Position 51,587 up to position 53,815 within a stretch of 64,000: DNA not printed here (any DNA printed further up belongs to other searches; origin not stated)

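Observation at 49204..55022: Co-directional operon: giant repeat surface protein, GT-C-like polytopic membrane protein, 17-Cys secreted protein and an unknown protein; a candidate surface glycoprotein/glycosylation module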

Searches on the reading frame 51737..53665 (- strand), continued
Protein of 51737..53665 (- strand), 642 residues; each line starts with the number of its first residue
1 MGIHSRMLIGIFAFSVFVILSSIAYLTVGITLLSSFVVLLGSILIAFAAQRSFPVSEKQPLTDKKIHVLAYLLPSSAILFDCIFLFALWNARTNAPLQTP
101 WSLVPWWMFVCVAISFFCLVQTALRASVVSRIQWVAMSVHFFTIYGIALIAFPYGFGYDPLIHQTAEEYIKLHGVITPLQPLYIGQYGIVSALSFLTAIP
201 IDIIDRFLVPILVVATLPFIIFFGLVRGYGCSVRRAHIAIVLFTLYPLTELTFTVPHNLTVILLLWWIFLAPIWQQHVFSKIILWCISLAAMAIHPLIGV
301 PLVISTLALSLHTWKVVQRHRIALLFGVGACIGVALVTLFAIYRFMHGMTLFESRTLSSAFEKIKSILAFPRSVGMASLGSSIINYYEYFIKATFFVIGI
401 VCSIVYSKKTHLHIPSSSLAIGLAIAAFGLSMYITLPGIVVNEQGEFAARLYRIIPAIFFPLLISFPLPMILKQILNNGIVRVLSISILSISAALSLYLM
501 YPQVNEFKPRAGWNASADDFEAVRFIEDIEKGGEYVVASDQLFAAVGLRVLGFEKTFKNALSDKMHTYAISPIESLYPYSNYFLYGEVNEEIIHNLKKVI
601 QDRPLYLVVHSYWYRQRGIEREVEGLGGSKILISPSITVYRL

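Call 37: search_protein_families(library=pfam, proteins=[L001:7247-8974:+, L007:3892-5634:+, L007:6150-6653:+, L007:6660-7328:+, L002:5982-6968:+, L004:6963-7991:+, L002:10009-10863:+, L007:9338-11752:+, L001:5048-7240:+, L002:3193-5313:+], max_evalue=0.01)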
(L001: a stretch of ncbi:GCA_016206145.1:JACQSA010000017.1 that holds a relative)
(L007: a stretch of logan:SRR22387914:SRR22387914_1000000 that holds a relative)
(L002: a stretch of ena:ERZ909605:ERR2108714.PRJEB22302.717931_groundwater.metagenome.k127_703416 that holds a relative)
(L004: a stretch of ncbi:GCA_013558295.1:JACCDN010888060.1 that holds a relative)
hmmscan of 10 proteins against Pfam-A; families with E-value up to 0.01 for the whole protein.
L001:7247-8974:+ (575 aa): 0 families

L007:3892-5634:+ (580 aa): 1 family
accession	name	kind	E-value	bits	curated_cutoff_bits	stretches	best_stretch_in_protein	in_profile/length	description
PF16656.11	Pur_ac_phosph_N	-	1.4e-06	29.2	30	0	331-378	55-93/93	Purple acid Phosphatase, N-terminal domain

L007:6150-6653:+ (167 aa): 0 families

L007:6660-7328:+ (222 aa): 0 families

L002:5982-6968:+ (328 aa): 2 families
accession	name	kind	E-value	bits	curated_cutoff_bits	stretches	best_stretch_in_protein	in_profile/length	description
PF07681.17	DoxX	-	0.00035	21.6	23.6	1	210-294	3-83/85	DoxX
PF04173.18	DoxD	-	0.0018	18.7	22.7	0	127-158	70-101/167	TQO small subunit DoxD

L004:6963-7991:+ (342 aa): 0 families

L002:10009-10863:+ (284 aa): 0 families

L007:9338-11752:+ (804 aa): 0 families

L001:5048-7240:+ (730 aa): 0 families

L002:3193-5313:+ (706 aa): 1 family
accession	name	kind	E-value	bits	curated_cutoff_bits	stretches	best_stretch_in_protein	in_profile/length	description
PF04641.18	Rtf2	-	0.0016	18.3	27.4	1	188-255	148-213/258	Rtf2 RING-finger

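Call 40: find_related_loci(query=A1, collection=genome_contigs, flank=7000)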
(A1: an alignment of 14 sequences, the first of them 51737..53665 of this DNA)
Query A1 (642 aa) in genome_contigs; peptide patterns used: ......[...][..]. (x = any residue, [..] = any of these).
38 stretches matched a pattern; 28 encode a relative of the query (tblastn E <= 1e-3); 28 distinct loci.
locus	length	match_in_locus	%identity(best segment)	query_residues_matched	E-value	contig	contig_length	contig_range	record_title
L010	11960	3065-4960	41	8-641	3e-135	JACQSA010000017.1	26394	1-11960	MAG: Candidatus Uhrbacteria bacterium isolate NC_groundwater_1373_Ag_S-0.2um_44_41 S_p2_S4_coassembly_k141_1166386, whol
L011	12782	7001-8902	34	8-640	9e-90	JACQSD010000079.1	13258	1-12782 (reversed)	MAG: Candidatus Uhrbacteria bacterium isolate NC_groundwater_1376_Ag_S-0.2um_49_27 S_p2_S4_coassembly_k141_3446451, whol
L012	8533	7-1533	36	136-642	3e-82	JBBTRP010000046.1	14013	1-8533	MAG: Patescibacteria group bacterium isolate H52-bin089_1 H52_bin089_1_000000000046, whole genome shotgun sequence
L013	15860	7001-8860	28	2-634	7e-56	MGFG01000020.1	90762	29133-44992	MAG: Candidatus Uhrbacteria bacterium RIFOXYC2_FULL_47_19 rifoxyc2_full_scaffold_425, whole genome shotgun sequence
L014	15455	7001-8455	28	138-641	1e-49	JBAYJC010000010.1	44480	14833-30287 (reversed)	MAG: Patescibacteria group bacterium isolate SO_2016_GW1_46 scaffold01598_OW334_2016, whole genome shotgun sequence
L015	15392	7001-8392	30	86-560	1e-38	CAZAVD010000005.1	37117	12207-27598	MAG TPA_asm: uncultured Gammaproteobacteria bacterium isolate SRP200020_co1_195 genome assembly, contig: NODE_1439_lengt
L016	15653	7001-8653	27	54-616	3e-37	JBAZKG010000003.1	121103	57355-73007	MAG: Patescibacteria group bacterium isolate SO_2017_LW4_138 scaffold_477_c1_LW137-91_2017, whole genome shotgun sequenc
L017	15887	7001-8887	27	5-619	5e-36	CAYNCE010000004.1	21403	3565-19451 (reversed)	MAG TPA_asm: uncultured Gammaproteobacteria bacterium isolate SRP256446_co1_34 genome assembly, contig: NODE_730_length_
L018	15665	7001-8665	33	77-641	5e-59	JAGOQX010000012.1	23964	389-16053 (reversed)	Patescibacteria group bacterium isolate Gw_Eff_bin_226 Gw_Eff_4163_length_23964_cov_6.237446, whole genome shotgun seque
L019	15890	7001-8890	25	32-631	1e-33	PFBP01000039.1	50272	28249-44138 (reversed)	MAG: Candidatus Kuenenbacteria bacterium CG10_big_fil_rev_8_21_14_0_10_36_11 CG10_8_21_14_0.10_scaffold_399_c, whole gen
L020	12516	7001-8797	25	15-641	9e-33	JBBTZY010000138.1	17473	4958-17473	MAG: Patescibacteria group bacterium isolate H52-bin160_1 H52_bin160_1_000000000138, whole genome shotgun sequence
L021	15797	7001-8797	25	15-641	2e-31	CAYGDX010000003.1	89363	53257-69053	MAG TPA_asm: uncultured Gammaproteobacteria bacterium isolate ERP113451_co1_232 genome assembly, contig: NODE_149_length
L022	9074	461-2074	23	93-638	3e-31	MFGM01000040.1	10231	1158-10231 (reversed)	MAG: Candidatus Falkowbacteria bacterium RIFOXYC2_FULL_48_21 rifoxyc2_full_scaffold_3027, whole genome shotgun sequence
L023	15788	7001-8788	27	12-612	3e-45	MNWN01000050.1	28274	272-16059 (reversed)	MAG: Parcubacteria group bacterium CG1_02_58_44 cg1_0.2_scaffold_1169_c, whole genome shotgun sequence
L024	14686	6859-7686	32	10-308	2e-29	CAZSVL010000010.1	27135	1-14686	MAG TPA_asm: uncultured Gammaproteobacteria bacterium isolate SRP167671_co2_184 genome assembly, contig: NODE_2349_lengt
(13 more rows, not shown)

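Call 48: find_related_loci(query=A1, collection=metagenome_contigs, flank=6000)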
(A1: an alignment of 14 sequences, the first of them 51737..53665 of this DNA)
Query A1 (642 aa) in metagenome_contigs; peptide patterns used: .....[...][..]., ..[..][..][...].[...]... (x = any residue, [..] = any of these).
242 stretches matched a pattern; 86 encode a relative of the query (tblastn E <= 1e-3); the best 80 are kept; 80 distinct loci.
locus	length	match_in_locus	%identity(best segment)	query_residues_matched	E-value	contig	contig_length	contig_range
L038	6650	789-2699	41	5-641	1e-125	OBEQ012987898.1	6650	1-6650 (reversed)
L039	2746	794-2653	36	8-641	2e-119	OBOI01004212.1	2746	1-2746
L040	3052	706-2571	37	5-642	3e-117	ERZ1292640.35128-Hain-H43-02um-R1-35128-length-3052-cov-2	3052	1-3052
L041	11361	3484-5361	35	7-641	3e-106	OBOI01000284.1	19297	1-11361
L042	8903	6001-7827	35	4-641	6e-96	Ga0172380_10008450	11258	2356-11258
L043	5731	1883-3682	34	14-641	4e-94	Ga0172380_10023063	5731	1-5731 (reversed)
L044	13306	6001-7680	34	72-641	5e-85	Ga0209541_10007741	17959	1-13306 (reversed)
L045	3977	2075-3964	32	1-640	2e-78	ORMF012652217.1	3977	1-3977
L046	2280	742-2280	34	72-593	5e-80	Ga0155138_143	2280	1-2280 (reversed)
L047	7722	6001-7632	33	92-640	6e-75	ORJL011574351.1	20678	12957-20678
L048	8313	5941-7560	34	92-640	1e-73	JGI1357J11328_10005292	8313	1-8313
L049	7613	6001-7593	34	92-631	8e-73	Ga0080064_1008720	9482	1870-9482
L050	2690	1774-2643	40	8-307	1e-56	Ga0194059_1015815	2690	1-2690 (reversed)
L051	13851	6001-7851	29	5-613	1e-55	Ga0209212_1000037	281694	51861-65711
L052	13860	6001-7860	28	2-634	1e-55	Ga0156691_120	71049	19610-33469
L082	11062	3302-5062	28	44-633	7e-39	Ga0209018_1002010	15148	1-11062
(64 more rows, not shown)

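Call 65: fold_search(model_id=the predicted structure, library=pdb)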
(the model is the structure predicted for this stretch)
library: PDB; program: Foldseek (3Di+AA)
matches with E <= 10: 237; with E <= 0.001: 0
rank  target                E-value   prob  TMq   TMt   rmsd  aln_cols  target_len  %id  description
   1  3rce_A                1.1e-03  1.00  0.40  0.38  12.9       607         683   12  Bacterial oligosaccharyltransferase PglB (released 2011-06-15)
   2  8b6l_I                1.2e-03  1.00  0.39  0.37  10.5       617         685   12  Subtomogram average of the human Sec61-TRAP-OSTA-translocon (released 2022-12-07)
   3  8if8_C                1.7e-03  1.00  0.35  0.37  12.8       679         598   10  Arabinosyltransferase AftA (released 2023-05-31)
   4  3wak                  3.9e-03  1.00  0.42  0.33   8.9       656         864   12  Crystal structure of the Archaeoglobus fulgidus oligosaccharyltransferase (O29867_ARCFU) in the apo form (released 2013-10-30)
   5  8if8_B                4.8e-03  1.00  0.43  0.44  10.6       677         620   11  Arabinosyltransferase AftA (released 2023-05-31)
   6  5f15                  5.4e-02  1.00  0.44  0.50   9.4       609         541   10  Crystal Structure of ArnT from Cupriavidus metallidurans bound to Undecaprenyl phosphate (released 2016-02-17)
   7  5ezm                  1.4e-01  0.97  0.41  0.48  10.4       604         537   12  Crystal Structure of ArnT from Cupriavidus metallidurans in the apo state (released 2016-02-17)
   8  7bvh_A                2.1e-01  0.25  0.18  0.13  17.4       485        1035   10  Crystal structure of arabinosyltransferase EmbC2-AcpM2 complex from Mycobacterium smegmatis complexed with di-arabinos (released 2020-04-29)
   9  8x1r_A                3.9e-01  0.09  0.12  0.11  23.2       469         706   10  Cryo-EM structure of human DRA (SLC26A3) bound with chloride (released 2025-05-14)
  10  7zp9_C                6.1e-01  0.07  0.12  0.14  21.4       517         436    9  KtrAB complex - KtrA8 ring with a KtrB dimer on each side (released 2023-05-10)
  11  7akr_AAA              6.6e-01  0.08  0.12  0.17  19.8       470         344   10  Human ADP-ribosylserine hydrolase ARH3 mutant E41A in complex with ADP-ribose dimer (released 2021-06-16)
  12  7wst_A                8.6e-01  0.06  0.13  0.13  24.0       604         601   14  Cryo-EM structure of the barley Yellow stripe 1 transporter in complex with Fe(III)-DMA (released 2022-11-30)
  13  9rfd_B                9.3e-01  0.08  0.12  0.18  20.0       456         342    9  Human ADP-ribosylhydrolase 3 (ARH3) in complex with ADP (released 2025-09-24)
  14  7qtt_W                9.3e-01  0.04  0.08  0.10  32.5       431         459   10  Structural organization of a late activated human spliceosome (Baqr, core region) (released 2023-05-10)
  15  9m1j_D                1.0e+00  0.06  0.10  0.07  26.9       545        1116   12  Cryo-EM structure of the TBC-DE-Arl2-beta-tubulin complex (released 2025-10-22)
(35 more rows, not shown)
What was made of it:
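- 51737..53665 (-): 642-aa polytopic membrane protein: a GT-C-fold, OST-like putative glycosyltransferase. Founding example here of an unannotated family. Foldseek: PglB E 1e-3, prob 1.0 (call 65).
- On Wzy_C O-oligosaccharyltransferase / O-antigen ligase: WaaL 7tpg_B scores Foldseek E 1.1, prob 0.06 (call 65).
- Foldseek top hits are PglB, STT3A, AftA, AglB and ArnT at prob 1.0; nothing else exceeds prob 0.25 (call 65).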

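Call 81: search_protein_families(library=pfam, alignment_id=A4, max_evalue=0.01)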
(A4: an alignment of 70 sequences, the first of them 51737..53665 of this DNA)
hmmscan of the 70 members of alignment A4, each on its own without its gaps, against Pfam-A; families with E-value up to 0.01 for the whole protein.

A. member 1, window:51737-53665:- (642 aa): 0 families

B. families by the number of members that match (of 70 scanned): 4 families
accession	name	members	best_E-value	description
PF20176.3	DUF6541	1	1.7e-05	Family of unknown function (DUF6541)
PF06139.17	BphX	1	0.002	BphX-like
PF24175.2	SU10_adaptor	1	0.003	SU10 adaptor protein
PF20295.4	MC8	1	0.0077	ABC-three component (ABC-3C) system Middle Component 8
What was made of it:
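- On Any curated GT-C sequence family (Pfam STT3, PMT, PMT_2, YfhO, GT87, etc.): In 70 members, only one weak DUF6541 hit (call 81).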

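Call 82: search_solved_structures(query=A4, max_evalue=10, show_alignments=2)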
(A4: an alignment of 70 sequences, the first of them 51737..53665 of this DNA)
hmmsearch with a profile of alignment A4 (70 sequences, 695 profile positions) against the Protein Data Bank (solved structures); distinct sequences matched with E-value up to 10: 2.
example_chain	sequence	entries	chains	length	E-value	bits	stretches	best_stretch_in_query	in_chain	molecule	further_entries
5ezm_A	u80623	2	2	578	3.3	9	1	273-418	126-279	4-amino-4-deoxy-L-arabinose transferase or related glycosyltransferases of PMT family | 4-amino-4-deoxy-L-arabinose (L-Ara4N) transferase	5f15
9llg_M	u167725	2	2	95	8.3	7.7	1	25-77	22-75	De novo designed negative allosteric GPCR exoframe modulator targeting TM5/6/7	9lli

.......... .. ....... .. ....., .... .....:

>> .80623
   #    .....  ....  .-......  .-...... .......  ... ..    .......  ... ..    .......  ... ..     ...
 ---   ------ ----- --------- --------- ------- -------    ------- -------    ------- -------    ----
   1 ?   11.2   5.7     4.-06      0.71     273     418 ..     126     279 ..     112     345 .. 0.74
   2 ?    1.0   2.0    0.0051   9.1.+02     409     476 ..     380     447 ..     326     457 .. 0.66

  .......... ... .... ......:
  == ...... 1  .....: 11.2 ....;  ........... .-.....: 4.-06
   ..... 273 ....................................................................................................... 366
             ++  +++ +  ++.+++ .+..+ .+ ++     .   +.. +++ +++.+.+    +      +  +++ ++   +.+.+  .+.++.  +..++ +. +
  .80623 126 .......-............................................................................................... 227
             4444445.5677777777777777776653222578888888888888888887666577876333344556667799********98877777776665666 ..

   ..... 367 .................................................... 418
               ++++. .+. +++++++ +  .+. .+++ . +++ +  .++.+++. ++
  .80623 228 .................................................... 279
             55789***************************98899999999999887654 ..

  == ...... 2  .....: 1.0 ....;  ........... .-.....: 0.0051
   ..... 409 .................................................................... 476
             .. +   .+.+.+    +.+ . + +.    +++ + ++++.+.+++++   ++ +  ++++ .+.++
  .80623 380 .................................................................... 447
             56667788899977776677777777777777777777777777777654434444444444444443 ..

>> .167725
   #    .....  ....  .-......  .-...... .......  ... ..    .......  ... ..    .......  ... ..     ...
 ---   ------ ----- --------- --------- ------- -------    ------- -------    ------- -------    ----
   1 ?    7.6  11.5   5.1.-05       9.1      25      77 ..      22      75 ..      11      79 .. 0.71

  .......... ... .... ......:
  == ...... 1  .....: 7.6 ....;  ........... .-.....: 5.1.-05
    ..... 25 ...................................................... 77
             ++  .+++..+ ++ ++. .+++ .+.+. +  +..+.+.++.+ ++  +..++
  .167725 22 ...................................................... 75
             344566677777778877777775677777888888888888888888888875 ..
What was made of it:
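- On PMT/ArnT (GT39/GT83): PDB profile hit to ArnT is E 3.3 (call 82).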

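Call 83: find_encoding_contigs(protein=P0015, flank=5000, max_places=1)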
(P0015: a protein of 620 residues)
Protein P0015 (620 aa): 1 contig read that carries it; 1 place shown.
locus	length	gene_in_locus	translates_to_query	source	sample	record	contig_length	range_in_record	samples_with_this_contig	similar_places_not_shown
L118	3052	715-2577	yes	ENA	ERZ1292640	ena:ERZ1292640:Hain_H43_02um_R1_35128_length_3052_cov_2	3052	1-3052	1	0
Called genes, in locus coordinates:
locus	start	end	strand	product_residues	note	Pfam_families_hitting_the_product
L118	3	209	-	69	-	?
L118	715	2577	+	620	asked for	-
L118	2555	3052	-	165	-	?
